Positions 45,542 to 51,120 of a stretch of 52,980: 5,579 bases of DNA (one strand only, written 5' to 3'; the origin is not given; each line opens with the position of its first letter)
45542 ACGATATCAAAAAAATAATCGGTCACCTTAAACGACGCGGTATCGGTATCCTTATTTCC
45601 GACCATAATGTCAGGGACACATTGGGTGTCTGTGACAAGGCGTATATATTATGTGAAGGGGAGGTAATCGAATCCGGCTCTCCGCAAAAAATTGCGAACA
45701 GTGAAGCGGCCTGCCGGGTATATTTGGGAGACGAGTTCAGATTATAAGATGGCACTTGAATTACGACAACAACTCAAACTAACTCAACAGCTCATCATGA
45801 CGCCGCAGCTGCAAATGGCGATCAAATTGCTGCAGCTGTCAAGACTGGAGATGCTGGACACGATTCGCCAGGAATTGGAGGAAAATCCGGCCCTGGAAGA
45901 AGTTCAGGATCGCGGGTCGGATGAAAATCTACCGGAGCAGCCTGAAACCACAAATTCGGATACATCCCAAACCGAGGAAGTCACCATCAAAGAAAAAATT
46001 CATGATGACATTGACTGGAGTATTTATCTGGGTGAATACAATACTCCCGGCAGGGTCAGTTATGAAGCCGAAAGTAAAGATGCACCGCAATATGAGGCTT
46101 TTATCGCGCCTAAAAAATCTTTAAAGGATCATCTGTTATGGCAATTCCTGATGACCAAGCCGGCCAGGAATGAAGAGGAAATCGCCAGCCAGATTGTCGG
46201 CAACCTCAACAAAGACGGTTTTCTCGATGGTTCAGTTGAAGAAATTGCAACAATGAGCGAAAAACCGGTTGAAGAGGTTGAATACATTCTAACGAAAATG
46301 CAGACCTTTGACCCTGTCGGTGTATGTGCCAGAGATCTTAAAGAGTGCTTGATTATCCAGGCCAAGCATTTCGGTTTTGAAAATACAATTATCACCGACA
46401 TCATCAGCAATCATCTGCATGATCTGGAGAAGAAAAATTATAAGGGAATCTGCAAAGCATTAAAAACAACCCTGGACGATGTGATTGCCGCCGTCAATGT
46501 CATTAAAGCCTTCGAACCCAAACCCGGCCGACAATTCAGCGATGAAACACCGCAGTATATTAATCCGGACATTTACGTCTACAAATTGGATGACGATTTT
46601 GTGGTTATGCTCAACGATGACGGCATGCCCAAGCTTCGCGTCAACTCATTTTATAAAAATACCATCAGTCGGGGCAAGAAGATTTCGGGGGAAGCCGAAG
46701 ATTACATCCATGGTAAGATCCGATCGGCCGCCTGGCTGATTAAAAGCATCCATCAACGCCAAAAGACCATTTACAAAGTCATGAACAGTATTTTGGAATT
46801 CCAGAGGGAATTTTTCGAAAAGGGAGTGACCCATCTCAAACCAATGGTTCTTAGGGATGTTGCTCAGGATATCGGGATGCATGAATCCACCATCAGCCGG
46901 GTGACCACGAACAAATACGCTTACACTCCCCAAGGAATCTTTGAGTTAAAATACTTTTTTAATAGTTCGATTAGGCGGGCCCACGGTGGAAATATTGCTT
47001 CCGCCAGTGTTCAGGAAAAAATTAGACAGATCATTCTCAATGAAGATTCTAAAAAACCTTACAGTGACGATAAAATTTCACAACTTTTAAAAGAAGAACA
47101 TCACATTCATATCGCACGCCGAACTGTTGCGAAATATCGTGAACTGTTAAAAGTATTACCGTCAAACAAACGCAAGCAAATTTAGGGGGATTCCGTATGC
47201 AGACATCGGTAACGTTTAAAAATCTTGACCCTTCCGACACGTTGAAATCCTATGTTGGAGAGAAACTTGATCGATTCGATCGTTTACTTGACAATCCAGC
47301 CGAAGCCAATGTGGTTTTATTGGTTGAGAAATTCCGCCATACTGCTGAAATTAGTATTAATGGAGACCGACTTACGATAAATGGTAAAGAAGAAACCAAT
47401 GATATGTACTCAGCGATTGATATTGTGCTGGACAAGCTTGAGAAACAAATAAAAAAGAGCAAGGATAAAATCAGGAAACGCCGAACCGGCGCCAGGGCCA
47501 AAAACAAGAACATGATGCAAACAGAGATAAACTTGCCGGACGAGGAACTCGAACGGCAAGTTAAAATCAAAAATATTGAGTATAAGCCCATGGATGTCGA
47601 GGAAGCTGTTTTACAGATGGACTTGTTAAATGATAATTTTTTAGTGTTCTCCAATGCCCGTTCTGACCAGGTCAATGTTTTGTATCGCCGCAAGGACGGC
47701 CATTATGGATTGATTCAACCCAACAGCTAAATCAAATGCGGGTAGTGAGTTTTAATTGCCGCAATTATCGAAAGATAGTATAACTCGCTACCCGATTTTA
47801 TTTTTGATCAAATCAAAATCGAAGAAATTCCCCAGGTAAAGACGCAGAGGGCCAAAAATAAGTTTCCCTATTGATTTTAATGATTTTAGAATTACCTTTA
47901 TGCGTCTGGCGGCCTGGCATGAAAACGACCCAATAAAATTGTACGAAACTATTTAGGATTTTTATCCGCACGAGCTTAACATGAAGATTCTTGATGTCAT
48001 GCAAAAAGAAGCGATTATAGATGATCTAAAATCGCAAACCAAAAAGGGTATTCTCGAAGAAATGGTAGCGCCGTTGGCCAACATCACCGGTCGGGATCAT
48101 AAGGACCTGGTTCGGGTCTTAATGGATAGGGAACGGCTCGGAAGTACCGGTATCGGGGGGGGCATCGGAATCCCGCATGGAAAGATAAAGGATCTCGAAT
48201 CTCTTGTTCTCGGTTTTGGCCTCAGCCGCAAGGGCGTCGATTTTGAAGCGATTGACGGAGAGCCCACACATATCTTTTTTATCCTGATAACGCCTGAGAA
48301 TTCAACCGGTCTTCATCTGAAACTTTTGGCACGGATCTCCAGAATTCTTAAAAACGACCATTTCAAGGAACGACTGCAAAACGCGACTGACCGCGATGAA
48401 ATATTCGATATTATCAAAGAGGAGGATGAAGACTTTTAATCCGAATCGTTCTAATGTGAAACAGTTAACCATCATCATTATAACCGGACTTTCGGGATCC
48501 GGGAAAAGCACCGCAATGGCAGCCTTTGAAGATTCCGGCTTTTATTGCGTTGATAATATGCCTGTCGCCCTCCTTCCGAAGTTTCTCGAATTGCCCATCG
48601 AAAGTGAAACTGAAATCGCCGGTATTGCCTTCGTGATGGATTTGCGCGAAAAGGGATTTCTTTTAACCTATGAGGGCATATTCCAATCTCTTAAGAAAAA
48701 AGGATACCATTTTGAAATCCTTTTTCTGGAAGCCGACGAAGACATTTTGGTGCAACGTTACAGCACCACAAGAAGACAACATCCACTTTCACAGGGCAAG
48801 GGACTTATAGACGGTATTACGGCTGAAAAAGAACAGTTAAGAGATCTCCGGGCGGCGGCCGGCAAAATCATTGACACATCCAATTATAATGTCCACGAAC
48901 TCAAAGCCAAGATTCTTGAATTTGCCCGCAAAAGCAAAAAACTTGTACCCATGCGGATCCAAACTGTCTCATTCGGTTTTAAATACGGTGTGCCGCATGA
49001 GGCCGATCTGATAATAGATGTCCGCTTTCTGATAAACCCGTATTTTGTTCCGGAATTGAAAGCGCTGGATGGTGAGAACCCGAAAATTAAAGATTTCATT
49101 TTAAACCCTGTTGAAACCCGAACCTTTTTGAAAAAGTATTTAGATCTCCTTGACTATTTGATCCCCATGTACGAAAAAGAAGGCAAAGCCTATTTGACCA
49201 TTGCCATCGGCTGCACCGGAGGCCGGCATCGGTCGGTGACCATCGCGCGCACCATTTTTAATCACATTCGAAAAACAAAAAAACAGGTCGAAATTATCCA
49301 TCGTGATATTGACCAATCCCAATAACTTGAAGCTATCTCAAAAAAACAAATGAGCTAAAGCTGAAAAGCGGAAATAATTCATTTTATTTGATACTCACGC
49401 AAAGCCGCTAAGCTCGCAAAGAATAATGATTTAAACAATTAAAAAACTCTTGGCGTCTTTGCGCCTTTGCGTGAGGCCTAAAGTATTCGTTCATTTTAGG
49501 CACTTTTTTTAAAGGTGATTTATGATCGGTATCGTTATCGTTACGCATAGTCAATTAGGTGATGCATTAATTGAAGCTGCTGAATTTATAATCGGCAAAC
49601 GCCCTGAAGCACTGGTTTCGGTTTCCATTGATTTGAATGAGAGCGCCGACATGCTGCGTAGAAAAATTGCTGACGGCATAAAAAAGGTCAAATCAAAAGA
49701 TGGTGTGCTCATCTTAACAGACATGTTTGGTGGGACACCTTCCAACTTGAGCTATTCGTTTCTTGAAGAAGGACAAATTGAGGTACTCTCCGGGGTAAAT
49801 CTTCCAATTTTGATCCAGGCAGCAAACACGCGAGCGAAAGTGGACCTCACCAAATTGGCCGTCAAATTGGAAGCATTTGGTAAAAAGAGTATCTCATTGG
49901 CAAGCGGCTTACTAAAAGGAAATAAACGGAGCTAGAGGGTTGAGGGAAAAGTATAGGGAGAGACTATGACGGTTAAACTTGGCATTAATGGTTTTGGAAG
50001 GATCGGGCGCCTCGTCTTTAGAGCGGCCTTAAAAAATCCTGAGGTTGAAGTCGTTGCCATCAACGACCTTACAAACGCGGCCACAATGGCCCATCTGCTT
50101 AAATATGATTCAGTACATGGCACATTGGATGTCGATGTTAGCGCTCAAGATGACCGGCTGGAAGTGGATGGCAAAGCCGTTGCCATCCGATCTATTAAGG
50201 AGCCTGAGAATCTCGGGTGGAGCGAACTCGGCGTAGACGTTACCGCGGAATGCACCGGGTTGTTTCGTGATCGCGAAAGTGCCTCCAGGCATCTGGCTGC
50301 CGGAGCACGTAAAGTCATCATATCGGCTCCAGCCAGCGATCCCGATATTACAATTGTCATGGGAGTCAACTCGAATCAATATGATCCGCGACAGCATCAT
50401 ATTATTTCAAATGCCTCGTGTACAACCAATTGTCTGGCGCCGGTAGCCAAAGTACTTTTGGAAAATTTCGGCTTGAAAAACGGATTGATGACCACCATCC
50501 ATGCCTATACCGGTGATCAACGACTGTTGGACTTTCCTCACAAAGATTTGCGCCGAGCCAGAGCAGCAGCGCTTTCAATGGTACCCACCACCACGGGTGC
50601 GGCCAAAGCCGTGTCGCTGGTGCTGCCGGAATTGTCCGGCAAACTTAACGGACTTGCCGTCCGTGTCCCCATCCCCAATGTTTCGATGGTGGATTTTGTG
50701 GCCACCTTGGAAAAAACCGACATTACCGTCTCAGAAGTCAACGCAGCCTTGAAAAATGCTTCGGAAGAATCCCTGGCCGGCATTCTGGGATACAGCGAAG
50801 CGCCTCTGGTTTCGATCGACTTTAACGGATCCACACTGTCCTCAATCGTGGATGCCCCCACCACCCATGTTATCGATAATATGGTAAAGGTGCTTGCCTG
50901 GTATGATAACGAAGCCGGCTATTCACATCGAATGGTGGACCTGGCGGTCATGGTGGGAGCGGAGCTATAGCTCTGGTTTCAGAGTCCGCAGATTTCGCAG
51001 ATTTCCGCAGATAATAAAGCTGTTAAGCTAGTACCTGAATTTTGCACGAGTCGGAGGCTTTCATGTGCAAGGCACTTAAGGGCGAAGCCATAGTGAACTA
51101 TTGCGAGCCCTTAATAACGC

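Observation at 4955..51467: A family of long hairpin elements whose arms are in-phase tandem 7-10-nt units fills most large intergenic spacers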

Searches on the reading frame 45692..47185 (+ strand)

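Call 11: search_protein_families(library=ncbifam, proteins=[window:45692-47185:+], max_evalue=0.00001)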
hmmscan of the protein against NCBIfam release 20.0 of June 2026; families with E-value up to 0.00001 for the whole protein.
window:45692-47185:+ (497 aa): 7 families
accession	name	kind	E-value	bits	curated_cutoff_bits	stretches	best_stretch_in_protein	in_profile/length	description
NF004595.0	PRK05932.1-2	equivalog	3.5e-137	458.2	513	1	25-497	4-483/484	RNA polymerase factor sigma-54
TIGR02395.1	rpoN_sigma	equivalog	7.4e-133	443.7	277.35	1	30-495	1-434/434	RNA polymerase factor sigma-54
NF009118.0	PRK12469.1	subfamily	4.6e-121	405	396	1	25-497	4-481/483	RNA polymerase factor sigma-54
NF004596.0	PRK05932.1-3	subfamily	1.8e-120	403.3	499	1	20-496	1-506/515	RNA polymerase factor sigma-54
NF004597.0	PRK05932.1-4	equivalog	1.5e-116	389.7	817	1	26-497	5-476/477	RNA polymerase factor sigma-54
NF004598.0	PRK05932.1-5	equivalog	5.6e-116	388.3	621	1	27-497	6-504/504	RNA polymerase factor sigma-54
NF004602.0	PRK05932.2-4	equivalog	4.5e-67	226.7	506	1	130-497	67-411/416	RNA polymerase factor sigma-54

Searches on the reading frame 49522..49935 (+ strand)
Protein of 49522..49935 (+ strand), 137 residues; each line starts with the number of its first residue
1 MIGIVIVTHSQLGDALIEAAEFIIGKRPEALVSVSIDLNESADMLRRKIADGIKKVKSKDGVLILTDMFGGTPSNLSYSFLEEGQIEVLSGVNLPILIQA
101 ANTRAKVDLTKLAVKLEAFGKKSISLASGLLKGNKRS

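Call 11: search_protein_families(library=ncbifam, proteins=[window:49522-49935:+], max_evalue=0.00001)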
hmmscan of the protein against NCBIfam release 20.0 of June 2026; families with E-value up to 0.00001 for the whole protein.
window:49522-49935:+ (137 aa): 3 families
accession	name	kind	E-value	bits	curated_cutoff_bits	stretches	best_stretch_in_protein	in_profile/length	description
NF040761.1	AgaF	equivalog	3.2e-21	76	130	1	1-125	1-125/144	PTS galactosamine/N-acetylgalactosamine transporter subunit IIA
TIGR00824.1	EIIA-man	subfamily_domain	1.2e-19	70.5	98.35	1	1-113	1-113/116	mannose/fructose/sorbose PTS transporter subunit IIA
NF011670.1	PRK15088.1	equivalog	8.8e-16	57.8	400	1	2-107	3-108/323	PTS mannose transporter subunit IIAB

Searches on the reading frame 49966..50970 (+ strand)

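Call 11: search_protein_families(library=ncbifam, proteins=[window:49966-50970:+], max_evalue=0.00001)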
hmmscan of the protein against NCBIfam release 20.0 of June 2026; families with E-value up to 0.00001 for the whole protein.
window:49966-50970:+ (334 aa): 11 families
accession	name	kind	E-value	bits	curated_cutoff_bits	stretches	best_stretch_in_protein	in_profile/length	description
NF005830.0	PRK07729.1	equivalog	5.2e-145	482.6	546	1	1-334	1-334/343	glyceraldehyde-3-phosphate dehydrogenase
TIGR01534.1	GAPDH-I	equivalog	2e-132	441.4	367.2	1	4-325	1-330/330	type I glyceraldehyde-3-phosphate dehydrogenase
NF005641.0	PRK07403.1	equivalog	4e-132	440.5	616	1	3-331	2-333/337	type I glyceraldehyde-3-phosphate dehydrogenase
NF033735.1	G3PDH_Arsen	exception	1.2e-124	416.1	450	1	5-327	1-323/323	ArsJ-associated glyceraldehyde-3-phosphate dehydrogenase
NF006512.0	PRK08955.1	equivalog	3.9e-116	388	563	1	1-332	1-332/334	glyceraldehyde-3-phosphate dehydrogenase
NF011954.0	PRK15425.1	equivalog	7.3e-112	373.7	662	1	1-328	1-327/331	glyceraldehyde-3-phosphate dehydrogenase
NF010058.0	PRK13535.1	equivalog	1.2e-102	343.5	539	1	1-329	1-332/339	erythrose-4-phosphate dehydrogenase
TIGR01532.1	E4PD_g-proteo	equivalog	5.7e-99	331.5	530.55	1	5-325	2-325/325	erythrose-4-phosphate dehydrogenase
NF006139.0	PRK08289.1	equivalog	4.3e-81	272.9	431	1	8-327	134-466/480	glyceraldehyde-3-phosphate dehydrogenase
NF003251.0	PRK04207.1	equivalog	4.7e-06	25.9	185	0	2-266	2-246/343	type II glyceraldehyde-3-phosphate dehydrogenase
NF011456.0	PRK14874.1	equivalog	9e-06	24.9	223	0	68-183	50-162/346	aspartate-semialdehyde dehydrogenase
